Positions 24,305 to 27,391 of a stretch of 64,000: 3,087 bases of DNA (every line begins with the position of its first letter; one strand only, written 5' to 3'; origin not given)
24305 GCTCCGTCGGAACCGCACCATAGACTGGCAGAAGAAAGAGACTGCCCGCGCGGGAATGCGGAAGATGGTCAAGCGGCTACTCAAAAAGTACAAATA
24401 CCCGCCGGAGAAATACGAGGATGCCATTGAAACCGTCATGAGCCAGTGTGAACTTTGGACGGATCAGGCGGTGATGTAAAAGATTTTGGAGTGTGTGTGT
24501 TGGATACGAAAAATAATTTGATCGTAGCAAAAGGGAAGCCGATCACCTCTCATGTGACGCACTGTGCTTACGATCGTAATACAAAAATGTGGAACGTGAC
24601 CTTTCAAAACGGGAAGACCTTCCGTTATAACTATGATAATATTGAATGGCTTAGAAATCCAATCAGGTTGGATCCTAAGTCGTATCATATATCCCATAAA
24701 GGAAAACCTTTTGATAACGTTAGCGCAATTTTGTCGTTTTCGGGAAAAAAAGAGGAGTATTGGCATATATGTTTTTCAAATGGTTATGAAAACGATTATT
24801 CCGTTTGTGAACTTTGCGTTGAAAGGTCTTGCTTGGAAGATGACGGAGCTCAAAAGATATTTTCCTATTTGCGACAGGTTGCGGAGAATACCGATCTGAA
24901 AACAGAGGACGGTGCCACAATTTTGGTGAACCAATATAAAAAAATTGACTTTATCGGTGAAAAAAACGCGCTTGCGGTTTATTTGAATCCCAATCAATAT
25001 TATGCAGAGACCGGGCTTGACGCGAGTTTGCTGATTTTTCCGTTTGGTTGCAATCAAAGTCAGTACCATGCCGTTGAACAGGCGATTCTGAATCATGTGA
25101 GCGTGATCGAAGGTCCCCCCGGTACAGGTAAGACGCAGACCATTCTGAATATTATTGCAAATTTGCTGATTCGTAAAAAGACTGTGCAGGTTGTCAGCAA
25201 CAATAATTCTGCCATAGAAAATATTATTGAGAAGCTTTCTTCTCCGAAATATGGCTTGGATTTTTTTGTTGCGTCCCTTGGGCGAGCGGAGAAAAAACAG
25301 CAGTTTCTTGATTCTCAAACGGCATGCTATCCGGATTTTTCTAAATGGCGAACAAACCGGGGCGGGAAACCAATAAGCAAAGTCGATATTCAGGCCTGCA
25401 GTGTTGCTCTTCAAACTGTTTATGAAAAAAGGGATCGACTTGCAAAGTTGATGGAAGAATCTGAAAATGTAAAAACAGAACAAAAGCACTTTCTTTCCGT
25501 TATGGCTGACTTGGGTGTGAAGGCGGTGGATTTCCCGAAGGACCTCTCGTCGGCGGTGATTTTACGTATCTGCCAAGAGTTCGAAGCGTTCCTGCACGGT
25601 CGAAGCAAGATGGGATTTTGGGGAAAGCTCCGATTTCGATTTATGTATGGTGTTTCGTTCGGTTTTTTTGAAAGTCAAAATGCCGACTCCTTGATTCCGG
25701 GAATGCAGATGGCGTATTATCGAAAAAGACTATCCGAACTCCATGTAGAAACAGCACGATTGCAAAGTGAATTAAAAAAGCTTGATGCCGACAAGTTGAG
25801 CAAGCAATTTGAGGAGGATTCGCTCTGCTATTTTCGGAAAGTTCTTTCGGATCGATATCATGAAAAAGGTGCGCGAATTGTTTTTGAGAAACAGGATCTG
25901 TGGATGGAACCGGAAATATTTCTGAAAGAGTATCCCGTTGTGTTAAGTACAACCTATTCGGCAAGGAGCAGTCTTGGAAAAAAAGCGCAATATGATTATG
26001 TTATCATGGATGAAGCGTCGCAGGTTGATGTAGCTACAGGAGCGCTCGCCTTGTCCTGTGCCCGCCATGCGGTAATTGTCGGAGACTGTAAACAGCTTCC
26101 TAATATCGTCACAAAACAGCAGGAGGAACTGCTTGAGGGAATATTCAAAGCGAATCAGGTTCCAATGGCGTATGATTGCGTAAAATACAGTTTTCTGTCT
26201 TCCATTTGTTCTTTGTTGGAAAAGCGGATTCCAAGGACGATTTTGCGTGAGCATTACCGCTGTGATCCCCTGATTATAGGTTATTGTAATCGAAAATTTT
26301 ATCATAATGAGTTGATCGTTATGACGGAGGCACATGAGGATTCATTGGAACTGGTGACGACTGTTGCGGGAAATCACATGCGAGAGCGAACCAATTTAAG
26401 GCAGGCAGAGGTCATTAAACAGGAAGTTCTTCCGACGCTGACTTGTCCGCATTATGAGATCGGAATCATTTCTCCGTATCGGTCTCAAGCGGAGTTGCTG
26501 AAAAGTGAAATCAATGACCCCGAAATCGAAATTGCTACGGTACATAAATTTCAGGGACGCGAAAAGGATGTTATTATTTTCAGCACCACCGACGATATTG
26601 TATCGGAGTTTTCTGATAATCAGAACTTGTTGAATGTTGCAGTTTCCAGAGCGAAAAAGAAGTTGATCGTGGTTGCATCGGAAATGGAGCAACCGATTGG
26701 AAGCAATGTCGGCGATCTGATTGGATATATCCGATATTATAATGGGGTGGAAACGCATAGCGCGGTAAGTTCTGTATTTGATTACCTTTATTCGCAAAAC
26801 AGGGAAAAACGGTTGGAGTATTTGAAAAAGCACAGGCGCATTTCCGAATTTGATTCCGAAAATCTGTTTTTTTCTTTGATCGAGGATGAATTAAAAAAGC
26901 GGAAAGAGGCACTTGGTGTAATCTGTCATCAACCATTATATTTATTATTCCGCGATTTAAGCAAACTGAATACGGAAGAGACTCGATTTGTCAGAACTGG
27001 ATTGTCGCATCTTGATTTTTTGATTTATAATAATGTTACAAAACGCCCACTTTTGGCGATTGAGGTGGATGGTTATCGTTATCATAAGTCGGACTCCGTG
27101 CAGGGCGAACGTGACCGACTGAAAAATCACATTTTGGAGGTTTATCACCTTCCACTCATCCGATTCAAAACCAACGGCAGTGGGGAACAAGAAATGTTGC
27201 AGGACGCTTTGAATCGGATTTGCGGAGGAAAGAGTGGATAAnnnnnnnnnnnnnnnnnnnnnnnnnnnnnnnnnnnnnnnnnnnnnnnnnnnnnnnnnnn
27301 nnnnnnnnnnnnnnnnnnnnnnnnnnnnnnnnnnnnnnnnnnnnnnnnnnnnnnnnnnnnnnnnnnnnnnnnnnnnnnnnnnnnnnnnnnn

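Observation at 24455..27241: Intact Upf1/DNA2-like SF1 helicase fused to a DUF2726 PD-(D/E)xK nuclease and an unknown N-domain: candidate single-gene defence system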

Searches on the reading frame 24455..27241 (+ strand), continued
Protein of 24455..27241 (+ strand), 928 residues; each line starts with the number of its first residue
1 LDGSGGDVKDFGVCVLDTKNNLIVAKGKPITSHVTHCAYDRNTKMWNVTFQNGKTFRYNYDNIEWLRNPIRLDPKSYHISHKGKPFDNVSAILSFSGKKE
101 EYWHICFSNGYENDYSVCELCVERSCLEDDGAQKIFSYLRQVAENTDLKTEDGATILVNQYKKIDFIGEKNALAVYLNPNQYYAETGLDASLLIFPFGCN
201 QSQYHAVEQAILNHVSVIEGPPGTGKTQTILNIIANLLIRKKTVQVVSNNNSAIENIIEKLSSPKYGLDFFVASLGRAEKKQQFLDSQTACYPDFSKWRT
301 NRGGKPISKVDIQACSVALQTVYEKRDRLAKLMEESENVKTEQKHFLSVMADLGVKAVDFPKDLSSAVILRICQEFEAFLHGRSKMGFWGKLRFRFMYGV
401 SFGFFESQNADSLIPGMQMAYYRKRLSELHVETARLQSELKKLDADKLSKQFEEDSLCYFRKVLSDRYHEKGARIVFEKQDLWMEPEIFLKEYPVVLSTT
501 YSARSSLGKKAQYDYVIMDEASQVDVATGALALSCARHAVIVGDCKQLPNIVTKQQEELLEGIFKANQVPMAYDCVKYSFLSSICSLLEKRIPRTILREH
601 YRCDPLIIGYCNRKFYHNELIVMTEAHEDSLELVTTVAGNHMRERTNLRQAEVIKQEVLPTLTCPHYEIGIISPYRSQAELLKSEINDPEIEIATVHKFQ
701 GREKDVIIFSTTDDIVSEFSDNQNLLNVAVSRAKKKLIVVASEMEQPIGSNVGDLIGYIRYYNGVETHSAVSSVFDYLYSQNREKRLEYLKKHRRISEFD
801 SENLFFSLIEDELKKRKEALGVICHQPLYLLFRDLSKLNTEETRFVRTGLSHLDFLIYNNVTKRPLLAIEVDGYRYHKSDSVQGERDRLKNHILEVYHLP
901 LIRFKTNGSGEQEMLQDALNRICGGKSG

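Call 79: find_related_loci(query=A1, collection=viral_contigs, flank=10000)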
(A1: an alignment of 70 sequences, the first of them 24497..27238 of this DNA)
Query A1 (914 aa) in viral_contigs; peptide patterns used: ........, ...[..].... (x = any residue, [..] = any of these).
600 stretches matched a pattern (row limit reached: there are more); 7 encode a relative of the query (tblastn E <= 1e-3); 7 distinct loci.
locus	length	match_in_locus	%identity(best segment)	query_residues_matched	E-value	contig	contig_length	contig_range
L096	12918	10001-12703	41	2-907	0e+0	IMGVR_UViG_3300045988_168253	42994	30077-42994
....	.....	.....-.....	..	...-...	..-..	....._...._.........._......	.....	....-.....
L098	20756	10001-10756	28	459-728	6e-17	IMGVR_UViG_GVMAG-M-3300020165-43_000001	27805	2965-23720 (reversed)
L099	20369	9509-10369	24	480-728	4e-9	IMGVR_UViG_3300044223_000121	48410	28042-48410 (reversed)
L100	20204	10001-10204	32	206-273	5e-6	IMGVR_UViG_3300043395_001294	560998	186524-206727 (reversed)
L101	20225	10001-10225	35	673-737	6e-6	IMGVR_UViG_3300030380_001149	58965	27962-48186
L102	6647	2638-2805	39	202-255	1e-5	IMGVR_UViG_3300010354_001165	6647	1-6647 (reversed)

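Call 90: search_protein_families(library=phrogs, proteins=[L096:734-1714:+, L096:1730-2305:+, L096:2484-3698:+, L096:3719-5164:+, L096:5127-5912:+, L096:5912-6379:+, L096:6413-7633:+, L096:7567-8838:+, L096:8941-9819:+, L096:9986-12706:+], max_evalue=0.00001)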
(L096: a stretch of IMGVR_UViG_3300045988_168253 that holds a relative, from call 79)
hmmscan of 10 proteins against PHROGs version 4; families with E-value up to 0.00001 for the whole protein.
L096:734-1714:+ (327 aa): 0 families

L096:1730-2305:+ (192 aa): 0 families

L096:2484-3698:+ (405 aa): 7 families
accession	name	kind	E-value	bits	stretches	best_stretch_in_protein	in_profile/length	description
phrog_116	-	other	1.2e-60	206.7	1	3-403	208-495/779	DNA methyltransferase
phrog_363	-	other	2.8e-38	132.9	1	1-254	52-239/327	DNA methyltransferase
phrog_16528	-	other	4.9e-12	46.9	1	349-403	170-223/236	DNA methyltransferase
phrog_5999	-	other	5.7e-09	37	1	1-110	1-100/109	DNA methyltransferase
phrog_16427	-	other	1.5e-08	35.6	1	265-397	33-168/235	DNA methyltransferase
phrog_32758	-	other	4.3e-08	34.1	0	147-188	7-48/154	DNA methyltransferase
phrog_29583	-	other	2.8e-06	27.3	1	80-186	81-192/468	DNA methyltransferase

L096:3719-5164:+ (482 aa): 0 families

L096:5127-5912:+ (262 aa): 0 families

L096:5912-6379:+ (156 aa): 1 family
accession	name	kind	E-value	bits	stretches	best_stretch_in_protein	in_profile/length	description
phrog_13076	-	DNA, RNA and nucleotide metabolism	7.9e-31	107.7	1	11-152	6-145/154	endonuclease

L096:6413-7633:+ (407 aa): 9 families
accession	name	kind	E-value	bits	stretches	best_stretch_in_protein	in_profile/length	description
phrog_116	-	other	9.5e-70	236.8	1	1-406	205-492/779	DNA methyltransferase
phrog_363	-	other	1.6e-40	140.3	1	2-187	52-225/327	DNA methyltransferase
phrog_16528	-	other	5.8e-14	53.2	1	332-403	149-217/236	DNA methyltransferase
phrog_5999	-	other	3.3e-12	47.4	1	6-105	5-102/109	DNA methyltransferase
phrog_16427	-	other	5.6e-11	43.6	1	338-406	101-171/235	DNA methyltransferase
phrog_17284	-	unknown function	2e-08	34.8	1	336-406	140-213/245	-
phrog_29583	-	other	2.6e-08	34.1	1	74-177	80-190/468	DNA methyltransferase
phrog_26324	-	other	7.7e-08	33.6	1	347-403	138-203/210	DNA methyltransferase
phrog_32758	-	other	5.6e-06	27.2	0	141-181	8-48/154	DNA methyltransferase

L096:7567-8838:+ (424 aa): 0 families

L096:8941-9819:+ (293 aa): 0 families

L096:9986-12706:+ (907 aa): 4 families
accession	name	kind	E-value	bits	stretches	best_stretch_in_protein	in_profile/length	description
phrog_25411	-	unknown function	3.1e-34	119.6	2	476-744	333-617/627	-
phrog_1967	-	DNA, RNA and nucleotide metabolism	1.4e-17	64.6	1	173-358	142-332/776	DNA helicase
phrog_325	-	DNA, RNA and nucleotide metabolism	5.5e-12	45.8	1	179-246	466-539/986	Dda-like helicase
phrog_4412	-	DNA, RNA and nucleotide metabolism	7.5e-09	35.4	0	182-233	329-380/743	exonuclease V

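Call 91: search_protein_families(library=pfam, proteins=[L063:6763-9915:+, L060:6380-9286:+, L022:4575-4973:+, L034:8659-9975:+, L010:59-1078:+, L021:12767-14893:+, L016:7778-9997:+, L056:8147-9970:+, L044:8041-9885:+, L015:9394-9987:+], max_evalue=0.00001)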
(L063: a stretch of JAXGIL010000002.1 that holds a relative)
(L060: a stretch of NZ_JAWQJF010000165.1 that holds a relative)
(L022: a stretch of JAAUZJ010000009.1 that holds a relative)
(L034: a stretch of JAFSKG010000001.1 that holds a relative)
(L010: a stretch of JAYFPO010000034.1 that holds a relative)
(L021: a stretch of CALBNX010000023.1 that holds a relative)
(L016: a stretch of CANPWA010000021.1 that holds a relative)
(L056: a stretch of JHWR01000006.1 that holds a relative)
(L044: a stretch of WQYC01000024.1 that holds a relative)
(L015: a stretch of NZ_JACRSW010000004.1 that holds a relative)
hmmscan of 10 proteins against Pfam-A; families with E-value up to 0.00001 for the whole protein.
L063:6763-9915:+ (1051 aa): 7 families
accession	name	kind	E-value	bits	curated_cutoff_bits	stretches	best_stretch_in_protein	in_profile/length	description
PF04851.21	ResIII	-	2.8e-37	128.6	22.5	1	320-477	2-164/164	Type III restriction enzyme, res subunit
PF11907.13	DUF3427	-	4e-26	92.4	27.7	1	850-1038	83-273/280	Domain of unknown function (DUF3427)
PF00271.37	Helicase_C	-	2.8e-14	53.7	23.5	1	555-656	8-109/110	Helicase conserved C-terminal domain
PF18766.7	SWI2_SNF2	-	6.6e-10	39.4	26.7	1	345-522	21-201/221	SWI2/SNF2 ATPase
PF09565.16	RE_NgoFVII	-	1e-09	38.4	23.8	1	148-273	11-145/162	NgoFVII restriction endonuclease N-terminal PLD domain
PF13091.12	PLDc_2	-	1.3e-09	38.4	27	1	148-280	3-132/132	PLD-like domain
PF00270.35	DEAD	-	1.6e-08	34.9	26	1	326-476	4-161/167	DEAD/DEAH box helicase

L060:6380-9286:+ (969 aa): 6 families
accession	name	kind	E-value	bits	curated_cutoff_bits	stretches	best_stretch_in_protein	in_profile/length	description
PF11907.13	DUF3427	-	6.9e-81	272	27.7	1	689-967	1-279/280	Domain of unknown function (DUF3427)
PF04851.21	ResIII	-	2.6e-37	128.7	22.5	1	221-371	2-164/164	Type III restriction enzyme, res subunit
PF00271.37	Helicase_C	-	1.3e-12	48.3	23.5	1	449-546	15-108/110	Helicase conserved C-terminal domain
PF13091.12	PLDc_2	-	2.8e-11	43.8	27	1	68-173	23-129/132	PLD-like domain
PF00270.35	DEAD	-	5.8e-08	33.1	26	1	225-371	2-162/167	DEAD/DEAH box helicase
PF18766.7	SWI2_SNF2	-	9.9e-07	29.1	26.7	1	232-421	15-207/221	SWI2/SNF2 ATPase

L022:4575-4973:+ (133 aa): 2 families
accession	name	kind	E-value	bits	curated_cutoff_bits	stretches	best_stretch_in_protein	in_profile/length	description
PF00293.34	NUDIX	-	1.7e-20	73.8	21.1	1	5-115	4-119/134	NUDIX domain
PF14815.12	NUDIX_4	-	2.3e-13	50.4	35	1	34-126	25-111/113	NUDIX domain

L034:8659-9975:+ (439 aa): 2 families
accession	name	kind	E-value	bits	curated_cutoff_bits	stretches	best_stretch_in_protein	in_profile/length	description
PF13635.12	DUF4143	-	9.4e-29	100.7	28.1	1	228-390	1-159/160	Domain of unknown function (DUF4143)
PF13173.12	AAA_14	-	7.5e-26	91.1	27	1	19-156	2-129/129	AAA domain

L010:59-1078:+ (340 aa): 1 family
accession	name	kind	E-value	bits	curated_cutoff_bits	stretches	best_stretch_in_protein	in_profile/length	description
PF08378.17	NERD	-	2.3e-16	60.7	22.1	1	84-181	2-95/111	Nuclease-related domain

L021:12767-14893:+ (709 aa): 0 families

L016:7778-9997:+ (740 aa): 2 families
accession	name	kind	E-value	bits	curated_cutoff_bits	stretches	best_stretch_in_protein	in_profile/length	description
PF13416.11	SBP_bac_8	-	2.4e-11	44.4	27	1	376-621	19-244/279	Bacterial extracellular solute-binding protein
PF01547.30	SBP_bac_1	-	1.1e-08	35.9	26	0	577-624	261-304/307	Bacterial extracellular solute-binding protein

L056:8147-9970:+ (608 aa): 1 family
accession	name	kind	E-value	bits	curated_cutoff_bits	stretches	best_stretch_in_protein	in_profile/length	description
PF03235.19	GmrSD_N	-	1e-35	124.1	33.2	1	19-226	2-197/199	GmrSD restriction endonuclease, N-terminal domain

L044:8041-9885:+ (615 aa): 3 families
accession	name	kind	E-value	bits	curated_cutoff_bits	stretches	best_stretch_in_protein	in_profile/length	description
PF00239.26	Resolvase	-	2.8e-28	99.3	23.3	1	46-192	3-144/145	Resolvase, N terminal domain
PF07508.19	Recombinase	-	9.9e-21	74.3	21.1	1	213-322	1-102/102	Recombinase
PF13408.12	Zn_ribbon_recom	-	5e-08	33.6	25.3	1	340-394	2-52/58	Recombinase zinc beta ribbon domain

L015:9394-9987:+ (198 aa): 1 family
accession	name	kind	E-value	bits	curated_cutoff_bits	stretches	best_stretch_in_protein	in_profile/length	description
PF00300.27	His_Phos_1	-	1.7e-21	77.2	21.7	1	4-145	1-156/194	Histidine phosphatase superfamily (branch 1)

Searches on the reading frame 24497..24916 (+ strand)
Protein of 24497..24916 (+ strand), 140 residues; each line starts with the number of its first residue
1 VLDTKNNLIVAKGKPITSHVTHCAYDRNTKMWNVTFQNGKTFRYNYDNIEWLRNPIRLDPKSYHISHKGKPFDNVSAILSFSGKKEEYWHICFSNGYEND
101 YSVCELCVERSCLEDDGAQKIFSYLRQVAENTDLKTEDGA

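Call 57: predict_structure(alignment_id=A4)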
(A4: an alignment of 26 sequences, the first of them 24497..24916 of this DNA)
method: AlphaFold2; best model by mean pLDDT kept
length: 140 residues; sequences in the alignment: 26
mean_pLDDT: 86.5   pTM: 0.68
mean pLDDT of the five models: 86.5, 86.2, 85.9, 84.9, 84.3
residues with pLDDT >= 90: 94; 70-90: 32; 50-70: 10; < 50: 4
segments of 3 or more residues with pLDDT < 50: 137-140
pLDDT, mean of each block of 10 residues (from residue 1): 81 91 93 94 93 93 92 93 94 93 93 72 77 53
secondary structure, 60 per line:
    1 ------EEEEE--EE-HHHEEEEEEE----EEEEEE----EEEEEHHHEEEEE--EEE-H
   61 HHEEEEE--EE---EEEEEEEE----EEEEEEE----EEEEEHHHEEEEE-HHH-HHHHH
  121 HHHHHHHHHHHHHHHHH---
elements in order: E7-11 E20-26 E31-36 E41-45 E49-53 E56-58 E63-67 E75-82 E87-93 E98-102 E106-110 H116-137

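Call 61: fold_search(model_id=the predicted structure, library=pdb)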
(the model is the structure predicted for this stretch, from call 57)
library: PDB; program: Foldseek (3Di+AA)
matches with E <= 10: 975; with E <= 0.001: 0
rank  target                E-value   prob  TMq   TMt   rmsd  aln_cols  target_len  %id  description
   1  8swj_C                1.5e-02  0.91  0.24  0.26  11.0       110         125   20  Co-crystal structure of 53BP1 tandem Tudor domains in complex with UNC8531 (released 2023-08-02)
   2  6my0_B                1.5e-02  0.90  0.25  0.28  13.4       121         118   15  Structure of 53BP1 Tandem Tudor domains with E1549P and D1550N mutations (released 2019-11-27)
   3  9ckj_F                2.1e-02  0.84  0.23  0.26  11.8       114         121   17  Co-crystal structure of 53BP1 tandem Tudor domains in complex with UNC9512 (released 2024-10-30)
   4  9bh5_AE               2.4e-02  0.93  0.26  0.16  13.7       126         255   14  High-resolution C. elegans 80S ribosome structure - class 1 (released 2024-09-04)
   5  8f0w_A                2.7e-02  0.91  0.25  0.28  10.9       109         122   19  Tudor Domain of Tumor suppressor p53BP1 with MFP-5956 (released 2023-01-18)
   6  8jiw_BE               3.1e-02  0.87  0.28  0.16  14.4       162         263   14  Atomic structure of wheat ribosome reveals unique features of the plant ribosomes (released 2024-03-27)
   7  8eom_A                3.3e-02  0.92  0.26  0.29  10.7       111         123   19  TUDOR DOMAIN OF TUMOR SUPPRESSOR P53BP1 WITH MFP-5973 (released 2023-01-18)
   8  6my0_A                3.3e-02  0.80  0.24  0.27  12.0       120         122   16  Structure of 53BP1 Tandem Tudor domains with E1549P and D1550N mutations (released 2019-11-27)
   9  6vip_B                3.5e-02  0.72  0.23  0.25  11.4       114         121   18  TUDOR DOMAIN OF TUMOR SUPPRESSOR P53BP1 WITH MFP-6008 (released 2020-02-12)
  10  6mxx_J                3.6e-02  0.85  0.27  0.30  12.6       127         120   17  Structure of 53BP1 tandem Tudor domains in complex with small molecule UNC2991 (released 2019-11-27)
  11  6mxy_B                4.3e-02  0.77  0.25  0.27  12.3       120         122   16  Structure of 53BP1 tandem Tudor domains in complex with small molecule UNC3351 (released 2019-11-27)
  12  8fvy_E                4.5e-02  0.84  0.27  0.16  13.7       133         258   15  40S subunit of the Giardia lamblia 80S ribosome (released 2024-01-24)
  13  6mxz_G                4.5e-02  0.80  0.25  0.29  12.8       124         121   14  Structure of 53BP1 Tudor domains in complex with small molecule UNC3474 (released 2019-11-27)
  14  6woo_EE               4.8e-02  0.93  0.27  0.16  12.1       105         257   15  CryoEM structure of yeast 80S ribosome with Met-tRNAiMet, eIF5B, and GDP (released 2020-09-23)
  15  4x34_B                4.8e-02  0.82  0.25  0.28  10.9       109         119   16  Crystal structure of the 53BP1 tandem tudor domain in complex with p53K381acK382me2 (released 2015-03-04)
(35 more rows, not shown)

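Call 65: search_protein_representatives(alignment_id=A4)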
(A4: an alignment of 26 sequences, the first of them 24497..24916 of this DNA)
Query: 26 sequences, 139 profile positions. Proteins with E-value up to 0.001 (for the whole library): 794; up to 1e-10: 379; up to 1e-30: 54. The best 150 are listed.
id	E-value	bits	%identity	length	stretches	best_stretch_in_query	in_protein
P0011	2.2e-55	202.6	-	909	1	1-138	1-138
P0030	2.4e-55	202.5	-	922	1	1-138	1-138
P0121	2.9e-53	195.7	-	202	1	1-138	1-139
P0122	1.4e-52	193.5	-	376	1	1-139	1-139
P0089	4.0e-49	182.3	-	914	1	1-139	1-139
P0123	2.2e-48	179.9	-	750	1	1-132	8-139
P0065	2.9e-48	179.5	-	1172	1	1-138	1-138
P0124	6.1e-46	172.0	-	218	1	1-135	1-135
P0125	4.7e-45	169.1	-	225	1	1-139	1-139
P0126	5.8e-45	168.8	-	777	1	1-137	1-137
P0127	9.8e-45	168.1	-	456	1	1-137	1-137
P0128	1.0e-44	168.0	-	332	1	1-137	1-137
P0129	1.1e-44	167.9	-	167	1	1-137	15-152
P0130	1.3e-44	167.7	-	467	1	1-138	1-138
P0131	2.9e-44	166.6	-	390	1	1-137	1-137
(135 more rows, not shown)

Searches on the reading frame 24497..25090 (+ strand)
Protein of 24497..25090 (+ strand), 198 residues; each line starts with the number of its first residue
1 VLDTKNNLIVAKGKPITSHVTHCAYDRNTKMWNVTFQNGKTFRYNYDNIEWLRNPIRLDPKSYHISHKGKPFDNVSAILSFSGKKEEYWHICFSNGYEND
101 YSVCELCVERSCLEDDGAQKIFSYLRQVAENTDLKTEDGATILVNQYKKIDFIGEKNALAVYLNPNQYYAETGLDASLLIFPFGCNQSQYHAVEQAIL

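Call 43: search_protein_families(library=pfam, proteins=[window:24497-25090:+], max_evalue=0.01)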
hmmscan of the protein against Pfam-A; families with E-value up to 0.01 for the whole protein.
window:24497-25090:+ (198 aa): 0 families
